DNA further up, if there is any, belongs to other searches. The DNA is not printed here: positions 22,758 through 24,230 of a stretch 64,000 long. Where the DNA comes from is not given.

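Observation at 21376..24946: Three-gene cassette: PLP decarboxylase, Rieske-[2Fe-2S]/FMN-reductase fusion, hypothetical protein, all translationally coupled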

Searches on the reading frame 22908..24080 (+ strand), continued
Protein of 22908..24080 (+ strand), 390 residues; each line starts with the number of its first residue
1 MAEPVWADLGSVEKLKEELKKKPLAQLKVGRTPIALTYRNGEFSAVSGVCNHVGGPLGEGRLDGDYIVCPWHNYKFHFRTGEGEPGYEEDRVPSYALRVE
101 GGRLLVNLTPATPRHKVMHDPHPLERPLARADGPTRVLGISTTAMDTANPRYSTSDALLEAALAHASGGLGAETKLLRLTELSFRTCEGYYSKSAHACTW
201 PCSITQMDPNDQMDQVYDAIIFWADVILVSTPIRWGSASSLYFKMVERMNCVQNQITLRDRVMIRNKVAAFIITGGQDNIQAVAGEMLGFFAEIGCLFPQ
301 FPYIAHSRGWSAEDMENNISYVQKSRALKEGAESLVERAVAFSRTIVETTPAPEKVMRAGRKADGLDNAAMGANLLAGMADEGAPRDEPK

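Call 15: find_related_loci(query=A1, collection=genome_contigs, flank=10000)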
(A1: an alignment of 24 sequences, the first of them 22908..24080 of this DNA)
Query A1 (390 aa) in genome_contigs; peptide patterns used: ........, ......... (x = any residue, [..] = any of these).
600 stretches matched a pattern (row limit reached: there are more); 577 encode a relative of the query (tblastn E <= 1e-3); the best 80 are kept; 80 distinct loci.
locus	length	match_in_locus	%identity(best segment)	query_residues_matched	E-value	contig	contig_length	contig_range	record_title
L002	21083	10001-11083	70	1-365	0e+0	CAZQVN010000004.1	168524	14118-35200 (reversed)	MAG TPA_asm: uncultured bacterium isolate SRP287453_co1_87 genome assembly, contig: NODE_72_length_168524_cov_22.633873,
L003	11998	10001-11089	66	1-367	5e-176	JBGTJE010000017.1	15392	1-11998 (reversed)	MAG: Pirellulaceae bacterium isolate JTS-RE282 k141_592869, whole genome shotgun sequence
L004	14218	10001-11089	66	1-367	5e-176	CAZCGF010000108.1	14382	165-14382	MAG TPA_asm: uncultured Planctomycetaceae bacterium isolate SRP287453_co1_103 genome assembly, contig: NODE_7805_length_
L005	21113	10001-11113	67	1-374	7e-176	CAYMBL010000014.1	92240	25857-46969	MAG TPA_asm: uncultured Planctomycetales bacterium isolate SRP287051_co1_149 genome assembly, contig: NODE_525_length_92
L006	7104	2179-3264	67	1-367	1e-175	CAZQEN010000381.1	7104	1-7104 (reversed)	MAG TPA_asm: uncultured Planctomycetales bacterium isolate SRP329715_co1_375 genome assembly, contig: NODE_16347_length_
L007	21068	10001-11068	71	2-362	3e-174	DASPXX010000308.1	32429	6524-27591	MAG TPA_asm: Thermoanaerobaculia bacterium isolate SMAG_U11578 k141_860649, whole genome shotgun sequence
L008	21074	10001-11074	67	6-367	2e-174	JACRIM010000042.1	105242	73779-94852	MAG: Planctomycetota bacterium isolate NC_groundwater_1803_Pr3_B-0.1um_60_64 SR-2_scaffold_141_2995037, whole genome sho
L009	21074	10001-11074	67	6-367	3e-173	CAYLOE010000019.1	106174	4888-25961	MAG TPA_asm: uncultured Planctomycetaceae bacterium isolate binchicken_co350_203 genome assembly, contig: NODE_261_lengt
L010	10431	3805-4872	68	6-365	7e-173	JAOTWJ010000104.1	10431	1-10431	MAG: Gemmatimonadota bacterium isolate 13_May_SF_Bin78 13_May_SF_Bin78_scaffold_5575_c1, whole genome shotgun sequence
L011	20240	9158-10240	69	3-369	9e-173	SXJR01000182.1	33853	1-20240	MAG: Myxococcales bacterium isolate F1-120-MAGs089 F1-120__c208467, whole genome shotgun sequence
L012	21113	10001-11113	66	6-378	3e-172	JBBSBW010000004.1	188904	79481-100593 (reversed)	MAG: Thermoanaerobaculia bacterium isolate La6_metabat2.203 La6_metabat2.203_K_3074611_L_188904_cov_15.9945, whole genom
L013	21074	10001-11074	66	6-367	9e-172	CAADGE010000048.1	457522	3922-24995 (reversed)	uncultured planctomycete isolate PLA6.fa.gz genome assembly, contig: k127_205009, whole genome shotgun sequence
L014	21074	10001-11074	67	1-362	1e-171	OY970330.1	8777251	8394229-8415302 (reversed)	MAG: Thermoanaerobaculaceae bacterium isolate MFD05537.bin.c.1 genome assembly, chromosome: 1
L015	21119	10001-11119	63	1-372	1e-170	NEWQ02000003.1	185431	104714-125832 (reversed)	MAG: Nitrospira sp. CG24D Nitrospira_sp_RSF21_CG24_D_3, whole genome shotgun sequence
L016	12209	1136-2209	67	1-362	6e-171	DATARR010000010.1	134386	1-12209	MAG TPA_asm: Thermoanaerobaculia bacterium isolate SMAG_U5499 k141_1787175, whole genome shotgun sequence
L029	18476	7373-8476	63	1-372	2e-168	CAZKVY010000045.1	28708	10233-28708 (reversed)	MAG TPA_asm: uncultured Nitrospira sp. isolate SRP302895_co1_303 genome assembly, contig: NODE_2898_length_28708_cov_31.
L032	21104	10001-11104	62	1-372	3e-168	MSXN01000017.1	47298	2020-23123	MAG: Nitrospira sp. ST-bin5 508, whole genome shotgun sequence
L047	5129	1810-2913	63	1-372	6e-170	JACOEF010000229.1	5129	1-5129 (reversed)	MAG: Nitrospira sp. isolate S0bin1_add k99_227141, whole genome shotgun sequence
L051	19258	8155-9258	63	1-372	5e-166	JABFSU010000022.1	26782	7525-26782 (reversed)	MAG: Nitrospira sp. isolate WB-IL-20 seq_786, whole genome shotgun sequence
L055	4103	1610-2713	62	1-372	1e-171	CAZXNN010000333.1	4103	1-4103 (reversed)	MAG TPA_asm: uncultured Nitrospira sp. isolate SRP173033_co1_191 genome assembly, contig: NODE_64633_length_4103_cov_6.6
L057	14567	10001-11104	62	1-372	7e-166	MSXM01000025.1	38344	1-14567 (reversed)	MAG: Nitrospira sp. ST-bin4 1064, whole genome shotgun sequence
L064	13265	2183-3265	63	1-366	3e-165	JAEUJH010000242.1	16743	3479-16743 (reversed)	MAG: Gemmatimonadetes bacterium isolate new MAG-64 k141_786295, whole genome shotgun sequence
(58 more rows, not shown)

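Call 25: search_solved_structures(query=A1, max_evalue=0.01, show_alignments=2)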
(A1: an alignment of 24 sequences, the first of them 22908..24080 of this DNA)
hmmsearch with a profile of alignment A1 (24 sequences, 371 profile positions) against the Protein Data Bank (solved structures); distinct sequences matched with E-value up to 0.01: 25.
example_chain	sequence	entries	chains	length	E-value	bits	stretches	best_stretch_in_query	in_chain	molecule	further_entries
3d89_A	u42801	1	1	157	3.7e-10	42.9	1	9-79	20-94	Rieske domain-containing protein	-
5bok_A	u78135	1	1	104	7.4e-10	41.9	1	3-104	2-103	Ferredoxin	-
1vck_A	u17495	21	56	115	1.2e-09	41.2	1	3-115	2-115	ferredoxin component of carbazole | Ferredoxin CarAc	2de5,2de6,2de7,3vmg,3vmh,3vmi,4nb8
2qpz_A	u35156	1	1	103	1.2e-09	41.2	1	5-104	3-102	Naphthalene 1,2-dioxygenase system ferredoxin subunit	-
2e4p_A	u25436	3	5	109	2.6e-08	36.8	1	10-106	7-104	Biphenyl dioxygenase ferredoxin subunit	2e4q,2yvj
4emj_B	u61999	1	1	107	5.3e-08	35.8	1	14-105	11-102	Toluene 1,2-dioxygenase system ferredoxin subunit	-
3dqy_A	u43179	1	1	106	6e-08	35.6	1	17-105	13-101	Toluene 1,2-dioxygenase system ferredoxin subunit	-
4qdc_A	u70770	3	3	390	2.4e-07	33.6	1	5-75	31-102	3-ketosteroid 9alpha-hydroxylase oxygenase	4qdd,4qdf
2zyl_A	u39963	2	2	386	3.8e-07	33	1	5-72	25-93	POSSIBLE OXIDOREDUCTASE | 3-ketosteroid-9-alpha-monooxygenase oxygenase subunit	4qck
1fqt_A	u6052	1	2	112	6.1e-07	32.3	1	20-106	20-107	RIESKE-TYPE FERREDOXIN OF BIPHENYL DIOXYGENASE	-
4qdf_B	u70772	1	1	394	9.2e-07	31.7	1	5-72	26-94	3-ketosteroid 9alpha-hydroxylase oxygenase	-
5mji_A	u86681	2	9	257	1e-05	28.2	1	219-296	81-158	BRAMP domain protein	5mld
8jng_A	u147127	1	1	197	5.3e-05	25.9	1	1-78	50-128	Methanesulfonate monooxygenase ferredoxin subunit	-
8hn2_A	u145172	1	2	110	9.4e-05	25.1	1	24-105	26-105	Cytochrome b6-f complex iron-sulfur subunit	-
6wn3_A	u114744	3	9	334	0.00013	24.6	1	4-75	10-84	SxtT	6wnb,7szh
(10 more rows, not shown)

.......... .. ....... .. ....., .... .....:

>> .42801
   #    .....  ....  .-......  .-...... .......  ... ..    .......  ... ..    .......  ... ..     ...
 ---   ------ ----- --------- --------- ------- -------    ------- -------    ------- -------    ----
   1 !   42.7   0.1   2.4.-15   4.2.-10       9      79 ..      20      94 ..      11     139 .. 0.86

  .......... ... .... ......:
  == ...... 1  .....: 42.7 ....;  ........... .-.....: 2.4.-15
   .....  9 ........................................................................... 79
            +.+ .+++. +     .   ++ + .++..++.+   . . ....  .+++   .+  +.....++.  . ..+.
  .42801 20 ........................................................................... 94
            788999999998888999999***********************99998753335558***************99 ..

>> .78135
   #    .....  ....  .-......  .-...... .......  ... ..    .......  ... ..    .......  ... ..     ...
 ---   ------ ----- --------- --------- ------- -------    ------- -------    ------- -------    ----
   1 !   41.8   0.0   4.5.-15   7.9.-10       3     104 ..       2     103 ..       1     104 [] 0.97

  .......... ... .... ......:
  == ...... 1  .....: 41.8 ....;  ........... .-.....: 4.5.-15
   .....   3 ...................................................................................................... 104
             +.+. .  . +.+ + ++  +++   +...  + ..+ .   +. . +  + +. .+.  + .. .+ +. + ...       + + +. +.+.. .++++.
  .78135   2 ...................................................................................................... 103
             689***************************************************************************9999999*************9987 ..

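Call 36: predict_structure(alignment_id=A1)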
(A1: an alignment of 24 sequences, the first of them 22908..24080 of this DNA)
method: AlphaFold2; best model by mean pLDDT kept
length: 390 residues; sequences in the alignment: 24
mean_pLDDT: 77.2   pTM: 0.65
mean pLDDT of the five models: 77.2, 74.1, 73.9, 70.9, 70.0
residues with pLDDT >= 90: 149; 70-90: 118; 50-70: 66; < 50: 57
segments of 3 or more residues with pLDDT < 50: 188-207, 235-238, 358-390
pLDDT, mean of each block of 10 residues (from residue 1): 81 95 93 94 95 83 89 86 90 96 95 82 67 92 67 77 97 93 61 36 49 82 91 56 75 61 79 72 81 87 80 74 87 96 88 58 44 44 38
secondary structure, 60 per line:
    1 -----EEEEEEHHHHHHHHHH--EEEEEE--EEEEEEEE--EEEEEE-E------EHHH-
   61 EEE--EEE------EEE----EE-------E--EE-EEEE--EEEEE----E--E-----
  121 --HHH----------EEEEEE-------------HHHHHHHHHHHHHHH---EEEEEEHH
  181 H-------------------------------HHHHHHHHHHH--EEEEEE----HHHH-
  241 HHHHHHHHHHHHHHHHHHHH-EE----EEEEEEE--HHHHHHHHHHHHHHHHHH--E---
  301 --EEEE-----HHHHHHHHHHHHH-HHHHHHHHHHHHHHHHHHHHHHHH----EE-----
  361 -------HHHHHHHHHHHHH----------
elements in order: E6-11 H12-21 E24-29 E32-39 E42-47 E61-63 E66-68 E75-77 E97-100 E103-107 E136-141 H155-169 E173-178 H213-223 E226-231 H236-239 H241-260 E268-274 H277-294 E303-306 H312-324 H326-349 H368-380
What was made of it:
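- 23361..23807 (+): Flavodoxin-like FMN_red core. It includes the Cys-rich loop C187-x10-C198-x3-C202 (23466-23513) and C251 (23658-23660). Loop pLDDT <50 (call 36).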

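Call 38: fold_search(model_id=the predicted structure, library=pdb)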
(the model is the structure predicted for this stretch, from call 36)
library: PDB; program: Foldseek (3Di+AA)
matches with E <= 10: 1056; with E <= 0.001: 240
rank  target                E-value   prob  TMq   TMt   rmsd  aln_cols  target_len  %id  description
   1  5mji                  1.1e-08  1.00  0.40  0.58   8.8       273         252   15  Crystal Structure of RosB with bound intermediate OHC-RP (8-demethyl-8-formylriboflavin-5'-phosphate) (released 2016-12-28)
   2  7buh                  1.7e-08  1.00  0.23  0.74   7.6       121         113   25  Reduced ferredoxin of carbazole 1,9a-dioxygenase (released 2021-04-07)
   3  4nb8_E                2.8e-08  1.00  0.24  0.77   5.2       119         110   24  Oxygenase with Ile262 replaced by Leu and ferredoxin complex of carbazole 1,9a-dioxygenase (released 2014-03-26)
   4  7bui_E                4.7e-08  1.00  0.23  0.77   4.3       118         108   24  Complex of reduced oxygenase and oxidized ferredoxin in carbazole 1,9a- dioxygenase (released 2021-04-07)
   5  6llh_F                5.0e-08  1.00  0.23  0.77   2.5       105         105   26  Biphenyl-2,3-diol-soaked resting complex of Oxy and Fd in carbazole 1,9a-dioxygenase (released 2021-01-27)
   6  4nbb_E                5.3e-08  1.00  0.24  0.77   5.6       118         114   24  Carbazole- and oxygen-bound oxygenase with Ile262 replaced by Val and ferredoxin complex of carbazole 1,9a-dioxygenase (released 2014-03-26)
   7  1vck                  5.6e-08  1.00  0.24  0.81   2.6       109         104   25  Crystal structure of ferredoxin component of carbazole 1,9a-dioxygenase of Pseudomonas resinovorans strain CA10 (released 2005-03-01)
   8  2qpz                  6.7e-08  1.00  0.24  0.83   2.6       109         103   22  Naphthalene 1,2-dioxygenase Rieske ferredoxin (released 2008-09-02)
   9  4nbe_E                7.1e-08  1.00  0.24  0.78   6.9       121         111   24  Fluorene-bound oxygenase with Phe275 replaced by Trp and ferredoxin complex of carbazole 1,9a-dioxygenase (form2) (released 2014-03-26)
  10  4nb9_E                7.1e-08  1.00  0.24  0.75   7.2       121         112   25  Oxygenase with Ile262 replaced by Val and ferredoxin complex of carbazole 1,9a-dioxygenase (released 2014-03-26)
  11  2de5_D                8.0e-08  1.00  0.24  0.82   2.5       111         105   24  Crystal structure of the electron transfer complex between oxygenase and ferredoxin in carbazole 1,9a-dioxygenase (released 2006-12-05)
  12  4nbc_F                8.0e-08  1.00  0.23  0.81   2.4       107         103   24  Oxygenase with Phe275 replaced by Trp and ferredoxin complex of carbazole 1,9a-dioxygenase (form1) (released 2014-03-26)
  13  3dqy                  9.0e-08  1.00  0.24  0.81   2.5       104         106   28  Crystal structure of Toluene 2,3-Dioxygenase Ferredoxin (released 2009-03-10)
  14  3d89                  1.1e-07  1.00  0.23  0.61   3.6       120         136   28  Crystal Structure of a Soluble Rieske Ferredoxin from Mus musculus (released 2008-07-15)
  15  2de7_E                1.2e-07  1.00  0.24  0.82   2.4       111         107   24  The substrate-bound complex between oxygenase and ferredoxin in carbazole 1,9a-dioxygenase (released 2006-12-05)
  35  4c76_A                8.0e-06  1.00  0.35  0.69   4.7       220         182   15  Crystal Structure of the FMN-reductase Msue from Pseudomonas putida KT2440. (released 2014-10-01)
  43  6dqi_A                1.5e-05  1.00  0.30  0.60   6.4       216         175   14  Crystal structure of SsuE FMN reductase Y118A mutant in apo form. (released 2019-01-09)
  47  4n65_A                1.7e-05  1.00  0.32  0.55   6.6       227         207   16  Crystal structure of paAzoR1 bound to anthraquinone-2-sulphonate (released 2014-06-11)
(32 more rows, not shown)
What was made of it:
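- On NADPH-dependent FMN reductase / flavodoxin-like (PF03358): Fold matches in call 38.
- Closest known: RosB, 8-demethyl-8-aminoriboflavin-5'-phosphate synthase. Same: Closest solved relative of the C-terminal domain, both by sequence profile (E 1e-5) and by Foldseek (calls 25, 38).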

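Call 46: find_encoding_contigs(protein=P0021, flank=10000, max_places=2)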
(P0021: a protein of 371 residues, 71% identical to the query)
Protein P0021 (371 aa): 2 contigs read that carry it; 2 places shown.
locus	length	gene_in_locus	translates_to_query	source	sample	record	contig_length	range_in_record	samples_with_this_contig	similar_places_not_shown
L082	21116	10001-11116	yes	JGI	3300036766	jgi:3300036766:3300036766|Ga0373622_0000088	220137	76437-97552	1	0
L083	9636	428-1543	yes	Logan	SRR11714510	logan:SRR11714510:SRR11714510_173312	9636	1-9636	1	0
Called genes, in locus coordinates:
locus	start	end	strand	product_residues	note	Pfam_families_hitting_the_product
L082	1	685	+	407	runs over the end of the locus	PF00266:Aminotran_5, PF01212:Beta_elim_lyase (weak)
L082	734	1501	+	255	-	PF01925:TauE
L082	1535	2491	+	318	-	PF00005:ABC_tran, PF13304:AAA_21, PF13732:DrrA1-3_C (weak)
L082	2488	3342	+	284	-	PF12679:ABC2_membrane_2 (weak), PF13346:ABC2_membrane_5 (weak)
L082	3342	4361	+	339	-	-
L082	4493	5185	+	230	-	PF02230:Abhydrolase_2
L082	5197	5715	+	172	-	PF05163:DinB, PF04978:MST (faint), PF12867:DinB_2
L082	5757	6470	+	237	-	PF00990:GGDEF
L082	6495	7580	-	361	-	PF03403:PAF-AH_p_II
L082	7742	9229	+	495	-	PF00282:Pyridoxal_deC, PF00266:Aminotran_5 (weak), PF01212:Beta_elim_lyase (faint)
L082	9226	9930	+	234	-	PF03781:FGE-sulfatase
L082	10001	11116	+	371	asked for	PF00355:Rieske, PF22543:Rieske_4 (weak), PF03358:FMN_red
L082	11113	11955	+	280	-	-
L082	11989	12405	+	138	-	-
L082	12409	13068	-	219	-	-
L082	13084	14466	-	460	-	PF00753:Lactamase_B, PF00581:Rhodanese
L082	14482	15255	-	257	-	PF23441:SDR (weak), PF00106:adh_short, PF08659:KR, PF13561:adh_short_C2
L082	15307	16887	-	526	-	PF19864:Radical_SAM_N2, PF04055:Radical_SAM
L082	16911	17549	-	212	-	PF04264:YceI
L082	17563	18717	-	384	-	PF13660:DUF4147, PF05161:MOFRL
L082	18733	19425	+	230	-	PF00005:ABC_tran, PF02463:SMC_N (faint), PF13304:AAA_21 (weak)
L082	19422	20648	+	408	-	PF12704:MacB_PCD, PF02687:FtsX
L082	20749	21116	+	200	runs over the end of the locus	PF17131:TP_0789-like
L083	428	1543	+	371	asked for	PF00355:Rieske, PF22543:Rieske_4 (weak), PF03358:FMN_red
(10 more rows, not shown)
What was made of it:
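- The decarboxylase is still nearby in L082 (call 46). L082 has another gene in between (call 46).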

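Call 66: search_protein_representatives(alignment_id=A1)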
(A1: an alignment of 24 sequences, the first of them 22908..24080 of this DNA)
Query: 24 sequences, 371 profile positions. Proteins with E-value up to 0.001 (for the whole library): 9283; up to 1e-10: 1347; up to 1e-30: 251. The best 150 are listed.
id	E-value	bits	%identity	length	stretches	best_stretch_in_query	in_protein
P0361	3.0e-187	638.9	-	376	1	1-365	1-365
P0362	6.2e-161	552.3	-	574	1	4-364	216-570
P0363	9.5e-121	420.0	-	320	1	93-323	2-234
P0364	3.8e-120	418.1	-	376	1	11-347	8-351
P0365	4.0e-118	411.4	-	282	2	145-343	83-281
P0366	8.6e-116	403.7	-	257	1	4-237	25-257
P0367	5.3e-114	397.8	-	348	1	4-345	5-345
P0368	4.5e-106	371.7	-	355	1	7-348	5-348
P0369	1.3e-104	366.9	-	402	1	27-321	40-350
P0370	1.8e-104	366.4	-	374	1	36-289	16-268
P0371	7.1e-103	361.2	-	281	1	1-219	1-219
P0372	1.6e-102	360.0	-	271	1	141-323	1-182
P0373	2.2e-102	359.6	-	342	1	4-222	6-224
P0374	3.4e-101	355.7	-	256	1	63-260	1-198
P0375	1.0e-100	354.1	-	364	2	206-314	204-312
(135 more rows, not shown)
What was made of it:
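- The family collapses into very few 50%-identity clusters (call 66).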

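Call 75: find_encoding_contigs(protein=P0013, flank=6000, max_places=2)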
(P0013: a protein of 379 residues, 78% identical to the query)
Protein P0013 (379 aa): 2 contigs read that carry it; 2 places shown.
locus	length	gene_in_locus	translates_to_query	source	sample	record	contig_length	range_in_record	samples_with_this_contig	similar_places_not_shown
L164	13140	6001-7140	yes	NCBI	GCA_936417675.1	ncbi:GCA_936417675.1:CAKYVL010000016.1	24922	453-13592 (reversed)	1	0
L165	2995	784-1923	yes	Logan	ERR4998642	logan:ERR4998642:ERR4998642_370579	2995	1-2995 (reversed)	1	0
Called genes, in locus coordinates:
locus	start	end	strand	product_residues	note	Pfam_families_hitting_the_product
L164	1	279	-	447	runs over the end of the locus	PF00501:AMP-binding, PF13193:AMP-binding_C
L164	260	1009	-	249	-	PF13489:Methyltransf_23, PF08241:Methyltransf_11, PF13649:Methyltransf_25 (weak)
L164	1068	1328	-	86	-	-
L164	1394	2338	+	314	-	PF01557:FAA_hydrolase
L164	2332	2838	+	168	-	PF05163:DinB, PF12867:DinB_2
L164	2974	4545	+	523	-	PF07690:MFS_1, PF13000:Acatn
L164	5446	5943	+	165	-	-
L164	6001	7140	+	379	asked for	PF00355:Rieske, PF22543:Rieske_4 (weak), PF03358:FMN_red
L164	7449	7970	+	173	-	-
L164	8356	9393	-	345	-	PF00174:Oxidored_molyb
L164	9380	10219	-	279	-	PF01292:Ni_hydr_CYTB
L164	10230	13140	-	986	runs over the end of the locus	PF08448:PAS_4 (weak), PF01590:GAF, PF13185:GAF_2, PF00989:PAS, PF13188:PAS_8, PF13426:PAS_9, PF00990:GGDEF, PF00563:EAL, +5 more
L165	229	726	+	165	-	-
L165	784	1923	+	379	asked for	PF00355:Rieske, PF22543:Rieske_4 (weak), PF03358:FMN_red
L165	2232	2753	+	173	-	-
